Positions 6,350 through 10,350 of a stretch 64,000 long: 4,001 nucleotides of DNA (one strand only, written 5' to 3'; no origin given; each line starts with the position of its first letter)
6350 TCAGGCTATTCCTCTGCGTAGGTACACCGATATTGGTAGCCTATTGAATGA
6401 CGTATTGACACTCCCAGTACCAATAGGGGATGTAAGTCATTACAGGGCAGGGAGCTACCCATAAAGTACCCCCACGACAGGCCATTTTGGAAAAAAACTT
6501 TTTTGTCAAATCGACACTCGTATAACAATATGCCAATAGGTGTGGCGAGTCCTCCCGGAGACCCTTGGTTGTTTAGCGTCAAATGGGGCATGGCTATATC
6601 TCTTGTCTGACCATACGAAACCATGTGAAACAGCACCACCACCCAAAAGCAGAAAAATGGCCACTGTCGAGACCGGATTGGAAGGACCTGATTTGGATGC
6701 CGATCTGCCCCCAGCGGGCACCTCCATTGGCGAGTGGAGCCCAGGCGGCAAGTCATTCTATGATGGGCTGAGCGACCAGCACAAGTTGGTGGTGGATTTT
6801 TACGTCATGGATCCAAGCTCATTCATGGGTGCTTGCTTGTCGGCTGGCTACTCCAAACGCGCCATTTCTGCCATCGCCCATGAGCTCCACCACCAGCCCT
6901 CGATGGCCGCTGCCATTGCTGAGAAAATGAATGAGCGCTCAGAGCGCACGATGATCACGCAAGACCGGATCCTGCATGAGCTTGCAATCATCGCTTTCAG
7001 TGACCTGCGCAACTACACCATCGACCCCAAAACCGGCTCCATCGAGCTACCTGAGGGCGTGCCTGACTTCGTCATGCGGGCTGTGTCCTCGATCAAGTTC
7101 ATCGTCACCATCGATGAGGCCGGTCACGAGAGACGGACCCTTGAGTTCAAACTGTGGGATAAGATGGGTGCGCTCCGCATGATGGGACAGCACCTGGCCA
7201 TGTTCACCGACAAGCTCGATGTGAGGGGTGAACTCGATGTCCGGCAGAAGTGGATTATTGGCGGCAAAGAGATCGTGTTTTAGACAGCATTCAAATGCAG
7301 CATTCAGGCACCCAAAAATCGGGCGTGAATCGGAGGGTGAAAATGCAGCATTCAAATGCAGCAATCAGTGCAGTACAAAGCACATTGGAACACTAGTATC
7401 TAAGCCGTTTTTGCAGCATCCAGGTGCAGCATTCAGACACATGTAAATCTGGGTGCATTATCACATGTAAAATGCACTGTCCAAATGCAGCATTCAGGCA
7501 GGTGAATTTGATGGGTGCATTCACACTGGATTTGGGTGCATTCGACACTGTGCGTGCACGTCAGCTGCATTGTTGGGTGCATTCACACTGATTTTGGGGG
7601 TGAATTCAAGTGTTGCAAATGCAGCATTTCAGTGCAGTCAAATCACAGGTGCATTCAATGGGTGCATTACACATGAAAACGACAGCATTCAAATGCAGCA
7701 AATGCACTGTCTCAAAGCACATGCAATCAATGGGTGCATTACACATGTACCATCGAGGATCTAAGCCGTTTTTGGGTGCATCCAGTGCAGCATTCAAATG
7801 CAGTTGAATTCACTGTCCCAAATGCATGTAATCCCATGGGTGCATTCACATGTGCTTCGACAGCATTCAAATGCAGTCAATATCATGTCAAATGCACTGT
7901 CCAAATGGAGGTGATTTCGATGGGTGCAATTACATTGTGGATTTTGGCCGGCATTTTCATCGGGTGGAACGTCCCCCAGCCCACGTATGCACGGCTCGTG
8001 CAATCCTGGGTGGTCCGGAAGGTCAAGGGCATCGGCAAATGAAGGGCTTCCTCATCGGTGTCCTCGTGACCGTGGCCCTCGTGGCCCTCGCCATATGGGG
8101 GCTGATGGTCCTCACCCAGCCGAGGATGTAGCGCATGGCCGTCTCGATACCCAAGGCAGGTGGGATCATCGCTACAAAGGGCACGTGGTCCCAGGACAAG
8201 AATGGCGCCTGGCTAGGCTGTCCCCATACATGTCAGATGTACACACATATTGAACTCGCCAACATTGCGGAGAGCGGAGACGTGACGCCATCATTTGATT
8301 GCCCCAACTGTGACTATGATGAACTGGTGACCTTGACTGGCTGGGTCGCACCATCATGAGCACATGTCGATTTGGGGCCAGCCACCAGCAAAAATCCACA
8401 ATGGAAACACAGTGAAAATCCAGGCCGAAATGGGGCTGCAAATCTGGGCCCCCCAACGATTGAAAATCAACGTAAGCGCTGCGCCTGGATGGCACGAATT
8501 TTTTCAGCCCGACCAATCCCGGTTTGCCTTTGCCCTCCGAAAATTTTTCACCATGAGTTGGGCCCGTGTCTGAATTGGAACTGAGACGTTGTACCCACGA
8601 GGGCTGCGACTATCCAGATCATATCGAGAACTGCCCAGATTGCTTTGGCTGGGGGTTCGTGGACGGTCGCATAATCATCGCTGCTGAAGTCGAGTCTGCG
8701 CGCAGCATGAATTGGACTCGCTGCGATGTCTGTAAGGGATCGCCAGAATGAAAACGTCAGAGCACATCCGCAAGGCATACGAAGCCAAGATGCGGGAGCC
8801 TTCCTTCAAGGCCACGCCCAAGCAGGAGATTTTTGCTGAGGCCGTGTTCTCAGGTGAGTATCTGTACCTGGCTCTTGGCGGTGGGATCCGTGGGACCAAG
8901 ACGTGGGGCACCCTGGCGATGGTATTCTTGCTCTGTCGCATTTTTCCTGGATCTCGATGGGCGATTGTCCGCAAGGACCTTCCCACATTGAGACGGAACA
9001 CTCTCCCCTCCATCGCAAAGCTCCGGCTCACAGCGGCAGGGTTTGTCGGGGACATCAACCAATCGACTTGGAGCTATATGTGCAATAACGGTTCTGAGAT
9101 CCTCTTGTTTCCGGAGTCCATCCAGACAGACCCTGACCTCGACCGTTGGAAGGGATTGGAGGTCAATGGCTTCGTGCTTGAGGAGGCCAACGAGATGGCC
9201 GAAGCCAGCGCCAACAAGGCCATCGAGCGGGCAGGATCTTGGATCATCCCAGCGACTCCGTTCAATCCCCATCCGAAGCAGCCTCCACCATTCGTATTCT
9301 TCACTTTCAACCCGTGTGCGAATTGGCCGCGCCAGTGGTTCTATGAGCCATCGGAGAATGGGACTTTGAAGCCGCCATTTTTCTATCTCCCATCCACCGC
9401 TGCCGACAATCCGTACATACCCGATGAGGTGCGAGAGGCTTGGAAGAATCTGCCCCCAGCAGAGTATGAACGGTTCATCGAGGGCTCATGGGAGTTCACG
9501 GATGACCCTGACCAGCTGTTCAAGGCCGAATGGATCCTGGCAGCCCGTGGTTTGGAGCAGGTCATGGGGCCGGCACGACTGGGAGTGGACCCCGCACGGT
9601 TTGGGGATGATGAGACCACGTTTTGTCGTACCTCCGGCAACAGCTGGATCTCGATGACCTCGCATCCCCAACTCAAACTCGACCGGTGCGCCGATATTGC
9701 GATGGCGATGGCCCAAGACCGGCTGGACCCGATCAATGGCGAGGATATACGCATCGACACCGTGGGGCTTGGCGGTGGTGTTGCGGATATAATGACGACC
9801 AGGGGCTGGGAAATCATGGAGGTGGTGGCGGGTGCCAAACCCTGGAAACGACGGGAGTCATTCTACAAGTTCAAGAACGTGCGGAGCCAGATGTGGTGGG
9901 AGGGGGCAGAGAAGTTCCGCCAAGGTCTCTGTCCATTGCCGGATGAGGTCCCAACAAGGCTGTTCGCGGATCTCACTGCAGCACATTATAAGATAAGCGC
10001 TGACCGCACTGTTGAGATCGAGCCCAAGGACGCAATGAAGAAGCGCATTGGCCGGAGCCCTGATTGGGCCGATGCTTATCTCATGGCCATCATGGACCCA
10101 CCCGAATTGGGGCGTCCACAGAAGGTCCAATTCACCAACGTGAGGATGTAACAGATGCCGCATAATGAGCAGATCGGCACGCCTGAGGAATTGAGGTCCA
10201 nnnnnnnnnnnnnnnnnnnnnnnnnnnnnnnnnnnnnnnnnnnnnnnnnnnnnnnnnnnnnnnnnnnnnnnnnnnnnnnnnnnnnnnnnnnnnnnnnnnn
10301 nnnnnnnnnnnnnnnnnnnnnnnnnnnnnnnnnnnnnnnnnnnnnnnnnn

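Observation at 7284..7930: About 640-bp dense motif array between terS and terL: candidate packaging-recognition (pac) or other protein-binding array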

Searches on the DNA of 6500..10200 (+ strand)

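Call 13: search_dna_similar(query=window:6500-10200:+, collection=phages, mode=distant, max_rows=20)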
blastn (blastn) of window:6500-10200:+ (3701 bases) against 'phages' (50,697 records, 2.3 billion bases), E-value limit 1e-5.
No match.

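Call 66: search_dna_similar(query=window:7284-7930:+, collection=plasmids, mode=distant, max_evalue=0.01, max_rows=10)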
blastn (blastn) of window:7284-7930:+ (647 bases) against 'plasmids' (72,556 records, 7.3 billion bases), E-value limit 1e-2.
No match.
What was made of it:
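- Closest known: Iteron arrays of plasmid and phage origins and their titration loci. Different: It has no similarity to PLSDB plasmids (call 66).
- It has no similarity to any plasmid in PLSDB (call 66).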

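Call 67: search_dna_similar(query=window:7284-7930:+, collection=phages, mode=distant, max_evalue=0.01, max_rows=10)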
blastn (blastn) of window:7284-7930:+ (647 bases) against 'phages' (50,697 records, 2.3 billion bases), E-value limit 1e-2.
No match.
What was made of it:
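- Tried and rejected: blastn in distant mode, with the array and with 6500-10200, found no match in 50,697 phage records or in PLSDB plasmids (calls 13, 66, 67).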

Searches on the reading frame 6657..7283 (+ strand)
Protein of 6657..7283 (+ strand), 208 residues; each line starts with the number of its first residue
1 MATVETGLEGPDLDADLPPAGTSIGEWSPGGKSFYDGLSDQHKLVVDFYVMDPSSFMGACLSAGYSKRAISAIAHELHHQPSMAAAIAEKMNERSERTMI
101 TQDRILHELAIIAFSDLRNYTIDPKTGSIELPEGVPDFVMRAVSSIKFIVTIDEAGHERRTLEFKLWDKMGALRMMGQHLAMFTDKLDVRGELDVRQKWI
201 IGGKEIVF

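Call 11: search_protein_families(library=pfam, proteins=[window:6657-7283:+], max_evalue=0.01)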
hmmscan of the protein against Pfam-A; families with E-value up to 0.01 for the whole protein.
window:6657-7283:+ (208 aa): 1 family
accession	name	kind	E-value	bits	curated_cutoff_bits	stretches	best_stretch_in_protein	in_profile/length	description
PF03592.21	Terminase_2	-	2.8e-21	77.1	26.1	1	41-189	4-137/141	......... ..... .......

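Call 12: search_protein_families(library=phrogs, proteins=[window:6657-7283:+], max_evalue=0.01)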
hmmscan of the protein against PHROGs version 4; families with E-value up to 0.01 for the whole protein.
window:6657-7283:+ (208 aa): 3 families
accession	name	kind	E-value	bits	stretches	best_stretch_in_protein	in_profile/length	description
phrog_51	-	head and packaging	2.3e-24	87.6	1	35-195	86-226/261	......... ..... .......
phrog_2606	-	head and packaging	3.3e-08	34.2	1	37-121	88-172/310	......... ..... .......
phrog_17390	-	unknown function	0.01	16.7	0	39-96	4-60/69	-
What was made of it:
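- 6657..7283 (+): terS, an SF6/SPP1 G1P-type small terminase with an N-terminal HTH. PF03592, E=2.8e-21 (call 11). phrog_51 (call 12).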

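Call 18: find_related_loci(query=window:6657-7283:+, collection=viral_contigs, flank=6000)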
Query window:6657-7283:+ (208 aa) in viral_contigs; peptide patterns used: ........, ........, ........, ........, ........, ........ (x = any residue, [..] = any of these).
25 stretches matched a pattern; 1 encode a relative of the query (tblastn E <= 1e-3); 1 distinct loci.
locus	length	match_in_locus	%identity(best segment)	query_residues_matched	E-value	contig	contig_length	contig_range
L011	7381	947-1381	36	46-191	4e-21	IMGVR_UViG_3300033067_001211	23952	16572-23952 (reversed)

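Call 20: find_homologous_proteins(query=window:6657-7283:+, max_evalue=0.00001)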
Query window:6657-7283:+ (208 aa): 22 proteins with E <= 0.00001 among 160 candidates.
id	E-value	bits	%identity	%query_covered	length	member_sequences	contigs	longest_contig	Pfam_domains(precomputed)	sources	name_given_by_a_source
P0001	1.5e-134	464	100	100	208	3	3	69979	PF03592.22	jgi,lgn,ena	-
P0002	2.4e-117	408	88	100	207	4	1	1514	PF03592.22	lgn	-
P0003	9.5e-116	402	88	100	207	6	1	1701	PF03592.22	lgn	-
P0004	7.4e-115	399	87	100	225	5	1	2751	PF03592.22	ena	-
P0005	4.3e-97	341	75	97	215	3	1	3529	PF03592.22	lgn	-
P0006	5.4e-96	338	77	94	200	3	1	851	PF03592.22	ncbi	-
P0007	1.1e-91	324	71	97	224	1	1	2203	PF03592.22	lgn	-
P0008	1.6e-82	294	68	98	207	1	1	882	PF03592.22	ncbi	-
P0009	7.5e-82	292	66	98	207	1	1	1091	PF03592.22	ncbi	-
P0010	5.4e-81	289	69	96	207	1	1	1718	PF03592.22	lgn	-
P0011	3.8e-80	286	71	93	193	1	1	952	PF03592.22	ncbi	-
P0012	9.5e-70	252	63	85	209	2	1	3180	PF03592.22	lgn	-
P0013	7.2e-54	200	57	81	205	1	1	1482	PF03592.22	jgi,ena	-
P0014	1.4e-47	180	52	88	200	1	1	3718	PF03592.22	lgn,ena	-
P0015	2.1e-47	179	51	84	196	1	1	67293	PF03592.22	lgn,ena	-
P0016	6.3e-45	171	56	83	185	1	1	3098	PF03592.22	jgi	jgi:phage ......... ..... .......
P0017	1.7e-21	95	36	83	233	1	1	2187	PF03592.22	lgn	-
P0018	9.4e-21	92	36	82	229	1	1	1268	PF03592.22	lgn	-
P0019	1.8e-20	91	36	75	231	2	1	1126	PF03592.22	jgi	jgi:phage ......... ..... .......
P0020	8.0e-20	89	42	65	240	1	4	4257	PF03592.22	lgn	-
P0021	9.6e-19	86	36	77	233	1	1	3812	PF03592.22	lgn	-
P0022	1.4e-18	85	38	76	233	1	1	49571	PF03592.22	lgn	-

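Call 21: find_encoding_contigs(protein=P0015, flank=6000, max_places=3)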
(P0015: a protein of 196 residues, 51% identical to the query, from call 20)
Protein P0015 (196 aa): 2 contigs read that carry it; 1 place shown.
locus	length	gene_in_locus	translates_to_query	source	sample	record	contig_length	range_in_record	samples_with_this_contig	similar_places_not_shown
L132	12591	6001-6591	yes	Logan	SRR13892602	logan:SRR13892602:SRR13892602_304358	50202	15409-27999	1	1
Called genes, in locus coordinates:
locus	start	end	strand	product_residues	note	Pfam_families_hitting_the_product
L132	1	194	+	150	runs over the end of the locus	-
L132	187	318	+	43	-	-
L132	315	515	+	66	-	-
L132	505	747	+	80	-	-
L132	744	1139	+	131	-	-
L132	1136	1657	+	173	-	-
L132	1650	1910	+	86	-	-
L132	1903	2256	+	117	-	-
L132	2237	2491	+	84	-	-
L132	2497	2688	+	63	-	PF20600:ExoX-like_C (weak)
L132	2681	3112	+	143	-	-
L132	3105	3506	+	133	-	-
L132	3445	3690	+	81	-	-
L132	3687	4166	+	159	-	-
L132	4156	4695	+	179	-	-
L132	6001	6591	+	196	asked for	PF03592:Terminase_2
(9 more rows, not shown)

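Call 22: find_encoding_contigs(protein=P0001, flank=10000, max_places=5)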
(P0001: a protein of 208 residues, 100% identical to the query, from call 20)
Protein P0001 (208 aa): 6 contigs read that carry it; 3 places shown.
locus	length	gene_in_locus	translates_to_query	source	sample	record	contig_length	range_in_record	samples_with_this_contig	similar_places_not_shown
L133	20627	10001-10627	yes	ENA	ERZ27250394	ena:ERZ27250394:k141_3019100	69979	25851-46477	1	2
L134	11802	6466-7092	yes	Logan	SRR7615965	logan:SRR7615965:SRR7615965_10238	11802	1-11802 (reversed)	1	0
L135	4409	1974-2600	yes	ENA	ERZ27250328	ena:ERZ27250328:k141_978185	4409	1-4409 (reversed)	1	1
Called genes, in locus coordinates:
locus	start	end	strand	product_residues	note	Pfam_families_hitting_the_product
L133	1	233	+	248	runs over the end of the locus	-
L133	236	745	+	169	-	-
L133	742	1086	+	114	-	-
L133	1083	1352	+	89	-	-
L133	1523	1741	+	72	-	-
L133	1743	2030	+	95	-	-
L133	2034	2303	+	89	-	-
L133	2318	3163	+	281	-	PF08401:ArdcN, PF18818:MPTase-PolyVal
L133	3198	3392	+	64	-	-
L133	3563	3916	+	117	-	-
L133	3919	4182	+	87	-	PF24043:DUF7352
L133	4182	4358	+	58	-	-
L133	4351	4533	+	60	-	-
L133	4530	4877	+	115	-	-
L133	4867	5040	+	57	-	-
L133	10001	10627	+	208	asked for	PF03592:Terminase_2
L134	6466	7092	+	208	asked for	PF03592:Terminase_2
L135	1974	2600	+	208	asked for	PF03592:Terminase_2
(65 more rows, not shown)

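Call 23: find_encoding_contigs(protein=P0004, flank=6000, max_places=3)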
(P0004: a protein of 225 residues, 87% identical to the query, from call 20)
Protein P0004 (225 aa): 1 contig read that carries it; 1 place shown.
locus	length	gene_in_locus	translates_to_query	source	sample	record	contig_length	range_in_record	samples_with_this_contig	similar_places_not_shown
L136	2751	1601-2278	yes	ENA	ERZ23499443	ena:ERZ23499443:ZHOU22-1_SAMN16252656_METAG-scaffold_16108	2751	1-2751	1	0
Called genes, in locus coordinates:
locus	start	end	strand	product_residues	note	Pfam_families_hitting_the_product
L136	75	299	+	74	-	-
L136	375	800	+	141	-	PF00293:NUDIX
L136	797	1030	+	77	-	-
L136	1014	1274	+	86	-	-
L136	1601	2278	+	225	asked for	PF03592:Terminase_2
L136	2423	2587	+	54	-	-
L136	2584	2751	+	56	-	?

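Call 24: find_encoding_contigs(protein=P0005, flank=6000, max_places=3)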
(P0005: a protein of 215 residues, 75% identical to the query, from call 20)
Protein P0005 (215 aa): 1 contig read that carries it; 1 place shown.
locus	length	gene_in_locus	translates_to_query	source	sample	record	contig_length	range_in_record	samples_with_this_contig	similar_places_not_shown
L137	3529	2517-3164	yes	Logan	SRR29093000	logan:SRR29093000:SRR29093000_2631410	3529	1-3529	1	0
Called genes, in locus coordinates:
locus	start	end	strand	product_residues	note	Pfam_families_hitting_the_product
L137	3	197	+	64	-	?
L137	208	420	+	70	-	-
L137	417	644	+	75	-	-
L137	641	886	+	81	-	-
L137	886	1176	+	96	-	PF12728:HTH_17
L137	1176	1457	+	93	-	-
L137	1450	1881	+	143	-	PF00293:NUDIX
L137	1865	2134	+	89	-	-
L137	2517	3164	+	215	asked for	PF03592:Terminase_2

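Call 25: find_encoding_contigs(protein=P0012, flank=6000, max_places=3)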
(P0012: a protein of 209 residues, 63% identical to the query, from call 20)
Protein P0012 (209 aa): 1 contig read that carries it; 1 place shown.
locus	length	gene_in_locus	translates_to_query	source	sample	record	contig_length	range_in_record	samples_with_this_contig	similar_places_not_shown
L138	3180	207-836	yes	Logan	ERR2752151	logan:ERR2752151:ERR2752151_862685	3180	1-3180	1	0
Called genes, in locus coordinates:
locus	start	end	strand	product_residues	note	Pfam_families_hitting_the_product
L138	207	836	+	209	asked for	PF03592:Terminase_2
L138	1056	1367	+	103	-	-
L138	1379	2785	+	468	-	-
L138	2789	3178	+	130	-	?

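Call 32: find_related_loci(query=A1, collection=metagenome_contigs, flank=5000)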
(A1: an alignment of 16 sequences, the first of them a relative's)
Query A1 (208 aa) in metagenome_contigs; peptide patterns used: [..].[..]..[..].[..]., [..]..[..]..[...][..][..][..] (x = any residue, [..] = any of these).
440 stretches matched a pattern; 303 encode a relative of the query (tblastn E <= 1e-3); the best 80 are kept; 80 distinct loci.
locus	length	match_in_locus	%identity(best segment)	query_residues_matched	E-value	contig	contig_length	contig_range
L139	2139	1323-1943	92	1-208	2e-138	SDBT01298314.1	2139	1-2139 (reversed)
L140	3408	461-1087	75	7-208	2e-106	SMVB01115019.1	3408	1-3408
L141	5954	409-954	53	28-208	8e-54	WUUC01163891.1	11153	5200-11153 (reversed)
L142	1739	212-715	36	19-191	6e-29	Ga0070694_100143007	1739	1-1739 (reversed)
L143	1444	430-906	37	37-193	3e-27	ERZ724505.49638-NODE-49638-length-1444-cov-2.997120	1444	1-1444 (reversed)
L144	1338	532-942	39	49-188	1e-26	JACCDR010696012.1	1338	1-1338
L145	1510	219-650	40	74-208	1e-25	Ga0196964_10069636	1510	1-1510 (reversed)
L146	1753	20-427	39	59-193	1e-24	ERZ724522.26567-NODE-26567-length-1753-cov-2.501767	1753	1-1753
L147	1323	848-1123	51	94-186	1e-24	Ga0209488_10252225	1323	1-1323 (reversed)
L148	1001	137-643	37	41-201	1e-24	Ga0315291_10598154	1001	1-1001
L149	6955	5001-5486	38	38-189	2e-23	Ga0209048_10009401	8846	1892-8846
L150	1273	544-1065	35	17-195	2e-23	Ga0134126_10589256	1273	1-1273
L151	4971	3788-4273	34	34-195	4e-23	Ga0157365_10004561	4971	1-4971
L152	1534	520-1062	33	10-189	1e-22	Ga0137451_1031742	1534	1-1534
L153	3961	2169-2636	38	38-192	3e-22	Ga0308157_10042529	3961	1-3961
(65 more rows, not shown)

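Call 48: find_encoding_contigs(protein=P0007, flank=4000, max_places=2)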
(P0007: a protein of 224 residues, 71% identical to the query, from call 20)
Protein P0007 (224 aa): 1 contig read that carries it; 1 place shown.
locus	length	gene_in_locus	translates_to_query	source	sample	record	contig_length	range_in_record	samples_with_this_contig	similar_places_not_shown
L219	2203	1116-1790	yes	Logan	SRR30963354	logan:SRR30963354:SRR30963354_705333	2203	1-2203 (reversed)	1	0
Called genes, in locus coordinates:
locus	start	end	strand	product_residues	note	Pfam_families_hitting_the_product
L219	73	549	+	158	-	-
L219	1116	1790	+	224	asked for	PF03592:Terminase_2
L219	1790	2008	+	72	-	-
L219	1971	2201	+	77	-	?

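Call 49: find_encoding_contigs(protein=P0014, flank=4000, max_places=2)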
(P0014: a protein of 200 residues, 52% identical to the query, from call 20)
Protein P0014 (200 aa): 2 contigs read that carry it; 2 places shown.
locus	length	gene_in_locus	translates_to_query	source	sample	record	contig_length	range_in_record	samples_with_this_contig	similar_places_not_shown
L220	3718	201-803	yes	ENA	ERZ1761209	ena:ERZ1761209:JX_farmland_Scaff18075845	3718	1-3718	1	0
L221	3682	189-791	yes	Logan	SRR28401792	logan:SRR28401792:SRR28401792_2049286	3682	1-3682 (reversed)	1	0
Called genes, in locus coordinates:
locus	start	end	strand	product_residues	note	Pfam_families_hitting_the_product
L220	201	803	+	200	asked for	PF03592:Terminase_2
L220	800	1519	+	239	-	-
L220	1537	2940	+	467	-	-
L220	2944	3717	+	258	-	?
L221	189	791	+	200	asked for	PF03592:Terminase_2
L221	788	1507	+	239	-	-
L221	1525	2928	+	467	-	-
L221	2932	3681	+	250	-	?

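Call 80: find_encoding_contigs(protein=P0002, flank=3000, max_places=3)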
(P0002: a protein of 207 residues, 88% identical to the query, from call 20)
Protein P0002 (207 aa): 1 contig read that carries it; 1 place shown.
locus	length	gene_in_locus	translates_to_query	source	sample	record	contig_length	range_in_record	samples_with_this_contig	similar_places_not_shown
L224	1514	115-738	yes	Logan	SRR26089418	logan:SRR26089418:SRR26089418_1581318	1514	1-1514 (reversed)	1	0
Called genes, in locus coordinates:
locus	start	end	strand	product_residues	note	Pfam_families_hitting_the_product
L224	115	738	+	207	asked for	PF03592:Terminase_2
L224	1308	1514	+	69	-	?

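Call 81: find_encoding_contigs(protein=P0003, flank=3000, max_places=3)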
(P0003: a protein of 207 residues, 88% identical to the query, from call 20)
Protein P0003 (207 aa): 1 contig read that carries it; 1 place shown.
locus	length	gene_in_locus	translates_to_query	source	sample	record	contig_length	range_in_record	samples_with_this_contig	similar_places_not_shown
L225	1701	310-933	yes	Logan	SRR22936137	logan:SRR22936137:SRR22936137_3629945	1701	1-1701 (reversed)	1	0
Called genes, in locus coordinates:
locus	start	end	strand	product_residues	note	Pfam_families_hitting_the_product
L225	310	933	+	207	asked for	PF03592:Terminase_2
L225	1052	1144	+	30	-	-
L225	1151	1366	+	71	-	-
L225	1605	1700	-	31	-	?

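Call 96: search_solved_structures(query=window:6657-7283:+, max_evalue=1, show_alignments=1)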
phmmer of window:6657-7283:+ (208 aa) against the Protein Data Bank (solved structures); distinct sequences matched with E-value up to 1: 8.
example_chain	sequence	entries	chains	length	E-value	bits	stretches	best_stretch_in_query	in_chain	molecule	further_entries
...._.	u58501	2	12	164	3e-08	36.6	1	38-116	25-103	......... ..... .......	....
4zc3_A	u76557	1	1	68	0.00096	21.9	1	41-98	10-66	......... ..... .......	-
2cmp_A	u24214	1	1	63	0.018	17.8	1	41-89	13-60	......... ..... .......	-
6er9_A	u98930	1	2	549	0.18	14.5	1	51-115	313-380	Cyclohexanone monooxygenase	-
6era_A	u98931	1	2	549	0.19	14.4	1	51-115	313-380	Cyclohexanone monooxygenase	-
3gwd_A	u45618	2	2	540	0.36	13.5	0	60-115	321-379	Cyclohexanone monooxygenase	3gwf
4rg3_A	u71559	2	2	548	0.37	13.4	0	60-115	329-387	Cyclohexanone monooxygenase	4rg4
3ucl_A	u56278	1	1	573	0.39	13.3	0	60-115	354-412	Cyclohexanone monooxygenase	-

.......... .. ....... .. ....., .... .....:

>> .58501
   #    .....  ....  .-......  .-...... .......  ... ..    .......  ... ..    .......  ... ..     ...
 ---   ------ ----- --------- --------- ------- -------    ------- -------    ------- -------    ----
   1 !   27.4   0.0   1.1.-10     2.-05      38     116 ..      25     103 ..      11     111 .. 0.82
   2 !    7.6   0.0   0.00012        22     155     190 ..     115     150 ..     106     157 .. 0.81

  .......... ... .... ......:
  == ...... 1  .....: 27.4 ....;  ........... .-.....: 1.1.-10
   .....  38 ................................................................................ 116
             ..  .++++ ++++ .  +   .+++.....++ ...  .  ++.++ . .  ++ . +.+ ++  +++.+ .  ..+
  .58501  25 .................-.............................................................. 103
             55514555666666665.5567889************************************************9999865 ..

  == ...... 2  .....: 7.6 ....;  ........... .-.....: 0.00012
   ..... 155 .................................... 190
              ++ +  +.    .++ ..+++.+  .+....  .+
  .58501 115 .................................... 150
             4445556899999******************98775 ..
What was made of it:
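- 6657..7283 (+): PDB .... (SF6 small terminase), E=3e-8 (call 96).
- On SPP1/SF6-type pac site: PDB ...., E=3e-8, and the DNA-binding-domain entries 4ZC3 and 2CMP (call 96).
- Closest known: pac region of Bacillus phages SPP1/SF6. Same: The TerS family is the same (PF03592; PDB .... match, call 96).
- The TerS is SF6/SPP1-type (calls 11, 96).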

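Call 110: find_encoding_contigs(protein=P0010, flank=3000, max_places=2)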
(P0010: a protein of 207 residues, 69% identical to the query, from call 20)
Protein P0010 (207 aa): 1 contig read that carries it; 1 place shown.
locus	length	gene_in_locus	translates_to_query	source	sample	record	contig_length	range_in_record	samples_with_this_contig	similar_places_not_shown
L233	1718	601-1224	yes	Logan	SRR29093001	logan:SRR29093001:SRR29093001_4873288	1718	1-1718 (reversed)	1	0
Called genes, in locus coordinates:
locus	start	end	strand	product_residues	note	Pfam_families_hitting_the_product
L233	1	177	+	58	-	?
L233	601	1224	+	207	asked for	PF03592:Terminase_2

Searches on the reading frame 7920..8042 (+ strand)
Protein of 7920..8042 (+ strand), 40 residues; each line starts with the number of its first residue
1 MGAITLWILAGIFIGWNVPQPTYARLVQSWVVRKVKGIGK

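Call 11: search_protein_families(library=pfam, proteins=[window:7921-8042:+], max_evalue=0.01)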
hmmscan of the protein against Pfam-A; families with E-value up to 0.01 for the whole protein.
window:7921-8042:+ (40 aa): 0 families

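Call 12: search_protein_families(library=phrogs, proteins=[window:7921-8042:+], max_evalue=0.01)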
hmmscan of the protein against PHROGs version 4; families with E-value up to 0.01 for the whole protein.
window:7921-8042:+ (40 aa): 0 families

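Call 69: find_homologous_proteins(query=window:7920-8042:+, max_evalue=0.01)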
Query window:7920-8042:+ (40 aa): 2 proteins with E <= 0.01 among 2 candidates.
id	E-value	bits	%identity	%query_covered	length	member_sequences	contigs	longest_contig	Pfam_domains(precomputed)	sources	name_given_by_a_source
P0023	4.0e-19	83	98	100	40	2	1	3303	-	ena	-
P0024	5.3e-16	74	88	100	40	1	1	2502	-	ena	-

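Call 70: find_encoding_contigs(protein=P0023, flank=4000, max_places=3)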
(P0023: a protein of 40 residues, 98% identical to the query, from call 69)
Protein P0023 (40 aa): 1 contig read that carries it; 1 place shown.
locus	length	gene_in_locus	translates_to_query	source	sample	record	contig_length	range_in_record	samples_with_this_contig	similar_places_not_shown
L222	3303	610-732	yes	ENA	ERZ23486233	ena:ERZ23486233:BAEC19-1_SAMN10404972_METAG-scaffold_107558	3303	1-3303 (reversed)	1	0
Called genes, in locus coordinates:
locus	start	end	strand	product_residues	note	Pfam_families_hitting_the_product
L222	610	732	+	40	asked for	-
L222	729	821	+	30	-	-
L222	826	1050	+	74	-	-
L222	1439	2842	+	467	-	-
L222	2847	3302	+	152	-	?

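Call 71: find_encoding_contigs(protein=P0024, flank=4000, max_places=3)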
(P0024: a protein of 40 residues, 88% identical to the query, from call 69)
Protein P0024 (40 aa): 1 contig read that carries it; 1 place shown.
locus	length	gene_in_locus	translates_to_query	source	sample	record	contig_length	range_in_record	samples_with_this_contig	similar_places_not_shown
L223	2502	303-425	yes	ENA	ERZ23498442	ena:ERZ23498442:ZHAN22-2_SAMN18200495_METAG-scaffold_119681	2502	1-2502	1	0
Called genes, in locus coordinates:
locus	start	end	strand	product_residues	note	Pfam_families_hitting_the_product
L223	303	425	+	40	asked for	-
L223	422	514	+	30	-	-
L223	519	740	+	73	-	-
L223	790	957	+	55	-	-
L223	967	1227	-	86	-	-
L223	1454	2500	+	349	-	?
